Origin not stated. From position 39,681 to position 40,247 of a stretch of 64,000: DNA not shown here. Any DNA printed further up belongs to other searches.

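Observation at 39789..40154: Canonical EF-hand pair flanked by His-rich stretches inserted into NuoL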

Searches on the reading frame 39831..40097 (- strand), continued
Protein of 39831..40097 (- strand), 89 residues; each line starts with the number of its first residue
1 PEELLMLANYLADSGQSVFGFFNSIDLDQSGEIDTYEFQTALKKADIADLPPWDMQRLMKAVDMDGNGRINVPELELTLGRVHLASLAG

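Call 66: find_encoding_contigs(protein=P0278, flank=200, max_places=10)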
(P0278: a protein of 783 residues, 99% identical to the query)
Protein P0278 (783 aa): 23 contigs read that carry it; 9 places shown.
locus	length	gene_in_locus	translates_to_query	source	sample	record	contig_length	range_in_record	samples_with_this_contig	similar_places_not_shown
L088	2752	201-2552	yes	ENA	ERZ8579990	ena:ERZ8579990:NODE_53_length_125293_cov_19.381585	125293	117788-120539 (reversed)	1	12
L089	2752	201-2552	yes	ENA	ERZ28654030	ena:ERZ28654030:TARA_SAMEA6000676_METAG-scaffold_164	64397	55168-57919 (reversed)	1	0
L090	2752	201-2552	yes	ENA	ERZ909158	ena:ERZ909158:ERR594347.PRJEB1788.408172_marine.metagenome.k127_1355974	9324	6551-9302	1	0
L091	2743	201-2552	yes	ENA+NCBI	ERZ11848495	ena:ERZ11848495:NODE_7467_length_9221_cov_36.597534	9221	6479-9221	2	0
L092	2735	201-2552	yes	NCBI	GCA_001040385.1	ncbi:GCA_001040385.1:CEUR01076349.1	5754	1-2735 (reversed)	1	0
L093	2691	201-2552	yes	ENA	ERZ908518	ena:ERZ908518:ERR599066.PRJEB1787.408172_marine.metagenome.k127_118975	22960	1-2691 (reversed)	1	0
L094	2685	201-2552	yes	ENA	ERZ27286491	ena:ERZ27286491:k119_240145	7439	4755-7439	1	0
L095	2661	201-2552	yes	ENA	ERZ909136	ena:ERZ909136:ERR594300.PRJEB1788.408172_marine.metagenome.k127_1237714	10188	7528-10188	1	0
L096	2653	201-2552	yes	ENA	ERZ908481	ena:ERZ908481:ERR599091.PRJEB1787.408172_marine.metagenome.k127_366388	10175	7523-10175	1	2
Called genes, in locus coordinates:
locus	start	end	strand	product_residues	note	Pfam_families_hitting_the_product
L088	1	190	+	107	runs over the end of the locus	-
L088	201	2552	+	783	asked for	PF00036:EF-hand_1 (faint), PF13202:EF-hand_5 (faint), PF13499:EF-hand_7 (faint), PF01496:V_ATPase_I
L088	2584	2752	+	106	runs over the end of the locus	PF00137:ATP-synt_C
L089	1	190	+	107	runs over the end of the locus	-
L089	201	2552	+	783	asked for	PF00036:EF-hand_1 (faint), PF13202:EF-hand_5 (faint), PF13499:EF-hand_7 (faint), PF01496:V_ATPase_I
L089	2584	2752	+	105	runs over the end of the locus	PF00137:ATP-synt_C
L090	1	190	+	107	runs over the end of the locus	-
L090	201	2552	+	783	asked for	PF00036:EF-hand_1 (faint), PF13202:EF-hand_5 (faint), PF13499:EF-hand_7 (faint), PF01496:V_ATPase_I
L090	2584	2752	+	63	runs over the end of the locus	?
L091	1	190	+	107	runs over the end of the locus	-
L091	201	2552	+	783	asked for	PF00036:EF-hand_1 (faint), PF13202:EF-hand_5 (faint), PF13499:EF-hand_7 (faint), PF01496:V_ATPase_I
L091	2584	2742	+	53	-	?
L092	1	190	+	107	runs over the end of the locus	-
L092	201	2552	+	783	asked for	PF00036:EF-hand_1 (faint), PF13202:EF-hand_5 (faint), PF13499:EF-hand_7 (faint), PF01496:V_ATPase_I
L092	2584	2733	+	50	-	?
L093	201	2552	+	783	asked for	PF00036:EF-hand_1 (faint), PF13202:EF-hand_5 (faint), PF13499:EF-hand_7 (faint), PF01496:V_ATPase_I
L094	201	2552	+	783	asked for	PF00036:EF-hand_1 (faint), PF13202:EF-hand_5 (faint), PF13499:EF-hand_7 (faint), PF01496:V_ATPase_I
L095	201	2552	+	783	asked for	PF00036:EF-hand_1 (faint), PF13202:EF-hand_5 (faint), PF13499:EF-hand_7 (faint), PF01496:V_ATPase_I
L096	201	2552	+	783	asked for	PF00036:EF-hand_1 (faint), PF13202:EF-hand_5 (faint), PF13499:EF-hand_7 (faint), PF01496:V_ATPase_I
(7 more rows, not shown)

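Call 67: find_encoding_contigs(protein=P0305, flank=200, max_places=10)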
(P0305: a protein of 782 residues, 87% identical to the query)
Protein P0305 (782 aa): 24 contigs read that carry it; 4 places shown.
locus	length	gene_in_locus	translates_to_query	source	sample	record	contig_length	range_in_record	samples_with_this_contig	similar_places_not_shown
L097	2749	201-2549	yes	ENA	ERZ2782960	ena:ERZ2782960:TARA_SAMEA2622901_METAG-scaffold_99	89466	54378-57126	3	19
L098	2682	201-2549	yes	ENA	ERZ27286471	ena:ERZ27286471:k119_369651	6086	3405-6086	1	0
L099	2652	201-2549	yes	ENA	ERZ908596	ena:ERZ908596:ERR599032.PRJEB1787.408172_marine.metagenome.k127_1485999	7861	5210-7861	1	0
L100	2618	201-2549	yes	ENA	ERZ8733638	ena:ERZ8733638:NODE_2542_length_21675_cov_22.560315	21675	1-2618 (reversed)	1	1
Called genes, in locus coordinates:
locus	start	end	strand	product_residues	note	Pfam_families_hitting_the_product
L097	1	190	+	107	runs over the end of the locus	-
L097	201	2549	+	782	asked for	PF00036:EF-hand_1 (faint), PF13202:EF-hand_5 (faint), PF01496:V_ATPase_I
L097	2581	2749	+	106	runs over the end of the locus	PF00137:ATP-synt_C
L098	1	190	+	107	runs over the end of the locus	-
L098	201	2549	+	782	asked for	PF00036:EF-hand_1 (faint), PF13202:EF-hand_5 (faint), PF01496:V_ATPase_I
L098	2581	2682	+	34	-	?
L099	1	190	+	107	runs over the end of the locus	-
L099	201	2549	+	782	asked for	PF00036:EF-hand_1 (faint), PF13202:EF-hand_5 (faint), PF01496:V_ATPase_I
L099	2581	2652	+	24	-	?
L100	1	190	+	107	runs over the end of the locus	-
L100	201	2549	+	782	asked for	PF00036:EF-hand_1 (faint), PF13202:EF-hand_5 (faint), PF01496:V_ATPase_I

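Call 74: find_homologous_proteins(query=P0150, region=1-200)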
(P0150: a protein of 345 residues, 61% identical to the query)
Query P0150, residues 1-200 (200 aa): 81 proteins with E <= 0.001 among 1962 candidates.
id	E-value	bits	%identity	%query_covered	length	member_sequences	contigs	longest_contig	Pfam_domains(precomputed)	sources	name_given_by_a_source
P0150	2.8e-121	420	100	100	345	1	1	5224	PF13405.13,PF13499.13,PF13202.13,PF00036.39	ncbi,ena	-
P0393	9.3e-121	419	100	100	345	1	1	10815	PF13405.13,PF13499.13,PF13202.13,PF00036.39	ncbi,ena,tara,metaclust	tara:strand:+ start:3692 stop:4729 length:1038 start_codon:yes stop_codon:yes gene_type:complete|met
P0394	2.5e-120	417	99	100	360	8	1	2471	PF13405.13,PF13499.13,PF13202.13,PF00036.39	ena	-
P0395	4.4e-119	413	99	100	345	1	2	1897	PF13405.13,PF13499.13,PF13202.13,PF00036.39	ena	-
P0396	4.6e-119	413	99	100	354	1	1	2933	PF13405.13,PF13499.13,PF13202.13,PF00036.39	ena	-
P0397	1.7e-118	411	99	99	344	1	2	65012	PF13405.13,PF13499.13,PF13202.13,PF00036.39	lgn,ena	-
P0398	1.5e-115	402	97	99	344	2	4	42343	PF13405.13,PF13499.13,PF13202.13,PF00036.39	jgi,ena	-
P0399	4.3e-110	384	91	100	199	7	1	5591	PF13405.13,PF13499.13,PF13202.13,PF00036.39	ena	-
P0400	3.5e-108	378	94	96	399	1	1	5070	PF13405.13,PF13499.13,PF13202.13,PF00036.39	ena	-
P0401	8.6e-108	377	94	96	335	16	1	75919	PF13405.13,PF13499.13,PF13202.13,PF00036.39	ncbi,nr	ncbi:MAG: hypothetical protein CBE15_00955 [Euryarchaeota archaeon TMED255]|nr:MAG: hypothetical pro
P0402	9.0e-107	373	91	95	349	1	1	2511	PF13405.13,PF13499.13,PF13202.13,PF00036.39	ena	-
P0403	9.4e-107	373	91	95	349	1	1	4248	PF13405.13,PF13499.13,PF13202.13,PF00036.39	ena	-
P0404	1.4e-106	373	91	95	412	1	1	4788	PF13405.13,PF13499.13,PF13202.13,PF00036.39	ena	-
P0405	1.4e-106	373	91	95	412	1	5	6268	PF13405.13,PF13499.13,PF13202.13,PF00036.39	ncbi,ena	-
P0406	1.9e-106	372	90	96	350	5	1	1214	PF13405.13,PF13499.13,PF13202.13,PF00036.39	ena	-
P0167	1.0e-83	298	73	99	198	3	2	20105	PF13405.13,PF13499.13,PF13202.13,PF00036.39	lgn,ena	-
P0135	2.9e-25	107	60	45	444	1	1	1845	PF02037.34,PF13405.13,PF13499.13,PF13833.13,PF00036.39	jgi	jgi:Ca2+-binding EF-hand superfamily protein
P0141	1.6e-21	95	54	49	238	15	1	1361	PF13405.13,PF13499.13,PF13202.13,PF00036.39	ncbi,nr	ncbi:MAG: EF-hand domain-containing protein, partial [Candidatus Thermoplasmatota archaeon]|nr:EF-ha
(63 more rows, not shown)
